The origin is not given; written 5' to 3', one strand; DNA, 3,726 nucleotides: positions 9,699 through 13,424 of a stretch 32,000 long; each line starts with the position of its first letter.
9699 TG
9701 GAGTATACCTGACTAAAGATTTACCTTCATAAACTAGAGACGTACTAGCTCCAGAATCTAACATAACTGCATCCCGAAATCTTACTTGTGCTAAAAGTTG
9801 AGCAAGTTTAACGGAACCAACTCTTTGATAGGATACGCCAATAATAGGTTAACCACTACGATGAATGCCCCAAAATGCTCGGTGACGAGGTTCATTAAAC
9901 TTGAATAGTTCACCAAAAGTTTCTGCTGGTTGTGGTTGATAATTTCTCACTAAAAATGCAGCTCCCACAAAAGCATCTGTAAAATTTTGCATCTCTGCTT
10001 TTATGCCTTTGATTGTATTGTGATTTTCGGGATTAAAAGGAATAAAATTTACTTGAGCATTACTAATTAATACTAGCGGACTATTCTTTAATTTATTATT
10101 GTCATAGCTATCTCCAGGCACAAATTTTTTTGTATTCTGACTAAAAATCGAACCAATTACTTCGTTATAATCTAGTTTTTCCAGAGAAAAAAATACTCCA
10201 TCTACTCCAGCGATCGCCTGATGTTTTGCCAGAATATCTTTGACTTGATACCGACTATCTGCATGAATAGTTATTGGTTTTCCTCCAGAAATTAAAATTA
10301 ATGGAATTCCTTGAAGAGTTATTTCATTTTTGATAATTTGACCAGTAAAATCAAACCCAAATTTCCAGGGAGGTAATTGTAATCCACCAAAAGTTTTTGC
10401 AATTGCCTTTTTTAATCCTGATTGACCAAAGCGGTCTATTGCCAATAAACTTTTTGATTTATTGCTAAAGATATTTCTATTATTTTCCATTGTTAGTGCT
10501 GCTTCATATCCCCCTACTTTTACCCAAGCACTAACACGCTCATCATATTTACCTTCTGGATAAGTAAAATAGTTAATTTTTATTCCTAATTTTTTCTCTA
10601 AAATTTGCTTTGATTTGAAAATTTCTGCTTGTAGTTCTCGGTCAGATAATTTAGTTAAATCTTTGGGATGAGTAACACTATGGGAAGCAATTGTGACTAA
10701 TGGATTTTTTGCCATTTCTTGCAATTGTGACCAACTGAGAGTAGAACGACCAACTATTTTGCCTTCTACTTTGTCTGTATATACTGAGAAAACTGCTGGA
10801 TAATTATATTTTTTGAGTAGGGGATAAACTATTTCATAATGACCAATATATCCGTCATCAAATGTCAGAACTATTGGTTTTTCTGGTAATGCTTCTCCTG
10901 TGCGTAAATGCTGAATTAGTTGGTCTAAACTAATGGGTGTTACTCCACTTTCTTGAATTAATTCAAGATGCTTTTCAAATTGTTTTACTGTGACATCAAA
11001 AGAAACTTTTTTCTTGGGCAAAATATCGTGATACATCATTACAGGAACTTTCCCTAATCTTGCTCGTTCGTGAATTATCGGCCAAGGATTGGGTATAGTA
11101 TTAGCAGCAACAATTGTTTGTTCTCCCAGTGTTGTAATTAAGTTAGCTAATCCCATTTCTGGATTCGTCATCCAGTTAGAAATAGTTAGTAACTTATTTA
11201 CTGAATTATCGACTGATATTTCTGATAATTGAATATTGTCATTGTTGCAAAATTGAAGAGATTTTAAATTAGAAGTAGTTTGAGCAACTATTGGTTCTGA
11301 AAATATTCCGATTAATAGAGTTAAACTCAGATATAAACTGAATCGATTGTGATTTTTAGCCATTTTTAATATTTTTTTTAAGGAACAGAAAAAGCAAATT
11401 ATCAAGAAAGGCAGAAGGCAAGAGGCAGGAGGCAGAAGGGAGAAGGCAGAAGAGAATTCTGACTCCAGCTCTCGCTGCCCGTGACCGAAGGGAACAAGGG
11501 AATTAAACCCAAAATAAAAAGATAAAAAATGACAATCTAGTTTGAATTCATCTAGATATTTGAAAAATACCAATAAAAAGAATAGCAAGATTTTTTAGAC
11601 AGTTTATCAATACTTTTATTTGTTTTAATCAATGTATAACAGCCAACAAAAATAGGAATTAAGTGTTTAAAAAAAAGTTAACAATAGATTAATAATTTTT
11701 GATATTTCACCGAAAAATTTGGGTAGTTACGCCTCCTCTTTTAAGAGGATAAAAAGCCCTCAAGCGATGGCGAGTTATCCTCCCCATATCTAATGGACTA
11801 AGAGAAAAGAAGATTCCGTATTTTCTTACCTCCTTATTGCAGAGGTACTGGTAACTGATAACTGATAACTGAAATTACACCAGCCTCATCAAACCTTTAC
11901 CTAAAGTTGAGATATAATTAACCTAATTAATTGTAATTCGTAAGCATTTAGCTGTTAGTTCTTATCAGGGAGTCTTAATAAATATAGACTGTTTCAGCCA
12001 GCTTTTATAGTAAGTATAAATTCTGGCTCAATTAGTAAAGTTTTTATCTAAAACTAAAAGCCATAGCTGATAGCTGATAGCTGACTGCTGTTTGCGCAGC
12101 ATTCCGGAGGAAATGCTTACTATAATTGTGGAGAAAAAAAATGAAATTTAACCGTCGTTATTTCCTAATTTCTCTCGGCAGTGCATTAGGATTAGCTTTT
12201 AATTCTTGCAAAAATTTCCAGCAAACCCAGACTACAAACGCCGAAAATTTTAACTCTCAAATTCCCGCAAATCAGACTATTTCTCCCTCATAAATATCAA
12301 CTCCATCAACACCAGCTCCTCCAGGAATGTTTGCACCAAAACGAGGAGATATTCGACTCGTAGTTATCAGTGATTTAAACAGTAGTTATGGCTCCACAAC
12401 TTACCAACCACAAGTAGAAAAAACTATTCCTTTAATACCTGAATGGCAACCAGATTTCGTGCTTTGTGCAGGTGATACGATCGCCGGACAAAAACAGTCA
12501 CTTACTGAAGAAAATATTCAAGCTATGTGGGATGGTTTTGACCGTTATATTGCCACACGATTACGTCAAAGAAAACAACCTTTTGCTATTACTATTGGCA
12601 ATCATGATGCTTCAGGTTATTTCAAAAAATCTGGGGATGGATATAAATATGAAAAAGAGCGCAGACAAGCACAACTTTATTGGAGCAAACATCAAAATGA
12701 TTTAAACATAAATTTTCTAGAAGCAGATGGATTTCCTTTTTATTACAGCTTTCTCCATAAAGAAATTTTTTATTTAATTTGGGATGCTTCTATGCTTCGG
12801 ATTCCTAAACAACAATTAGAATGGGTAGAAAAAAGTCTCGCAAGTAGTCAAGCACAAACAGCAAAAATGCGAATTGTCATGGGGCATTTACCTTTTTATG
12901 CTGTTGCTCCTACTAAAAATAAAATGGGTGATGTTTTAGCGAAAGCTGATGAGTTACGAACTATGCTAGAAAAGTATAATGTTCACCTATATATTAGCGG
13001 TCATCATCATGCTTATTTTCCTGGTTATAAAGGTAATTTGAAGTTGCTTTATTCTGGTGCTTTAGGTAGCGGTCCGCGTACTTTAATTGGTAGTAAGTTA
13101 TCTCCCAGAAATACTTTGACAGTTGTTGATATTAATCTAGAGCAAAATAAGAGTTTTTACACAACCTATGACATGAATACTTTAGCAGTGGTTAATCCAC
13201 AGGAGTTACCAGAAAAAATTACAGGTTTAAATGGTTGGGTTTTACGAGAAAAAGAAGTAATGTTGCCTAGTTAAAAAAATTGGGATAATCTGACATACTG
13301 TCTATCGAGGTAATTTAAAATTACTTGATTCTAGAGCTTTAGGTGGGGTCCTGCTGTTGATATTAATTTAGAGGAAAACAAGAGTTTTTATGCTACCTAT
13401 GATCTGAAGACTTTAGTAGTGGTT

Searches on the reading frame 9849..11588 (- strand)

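Call 38: search_protein_families(library=pfam, max_evalue=0.001, proteins=[window:9849-11588:-])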
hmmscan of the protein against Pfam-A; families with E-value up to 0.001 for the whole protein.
window:9849-11588:- (579 aa): 1 family
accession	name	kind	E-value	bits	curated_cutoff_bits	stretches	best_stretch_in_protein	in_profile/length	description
PF01522.26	Polysacc_deac_1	-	9.6e-26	90.6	23.1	1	234-362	4-122/124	Polysaccharide deacetylase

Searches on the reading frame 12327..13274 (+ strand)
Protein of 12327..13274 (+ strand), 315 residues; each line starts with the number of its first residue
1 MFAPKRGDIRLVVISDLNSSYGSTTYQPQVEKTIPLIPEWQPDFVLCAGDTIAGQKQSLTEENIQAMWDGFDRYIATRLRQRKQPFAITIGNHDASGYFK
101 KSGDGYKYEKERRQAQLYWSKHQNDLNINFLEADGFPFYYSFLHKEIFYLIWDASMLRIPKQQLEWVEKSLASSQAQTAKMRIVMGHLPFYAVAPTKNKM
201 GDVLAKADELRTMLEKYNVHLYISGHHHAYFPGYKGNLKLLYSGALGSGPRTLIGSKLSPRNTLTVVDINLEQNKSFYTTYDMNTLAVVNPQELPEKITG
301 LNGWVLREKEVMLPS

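Call 38: search_protein_families(library=pfam, max_evalue=0.001, proteins=[window:12327-13274:+])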
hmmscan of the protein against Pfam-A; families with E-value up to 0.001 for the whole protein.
window:12327-13274:+ (315 aa): 1 family
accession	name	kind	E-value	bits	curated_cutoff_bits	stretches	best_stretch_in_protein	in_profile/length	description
PF00149.33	Metallophos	-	5.2e-18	66.6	21.5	1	9-230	1-191/191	Calcineurin-like phosphoesterase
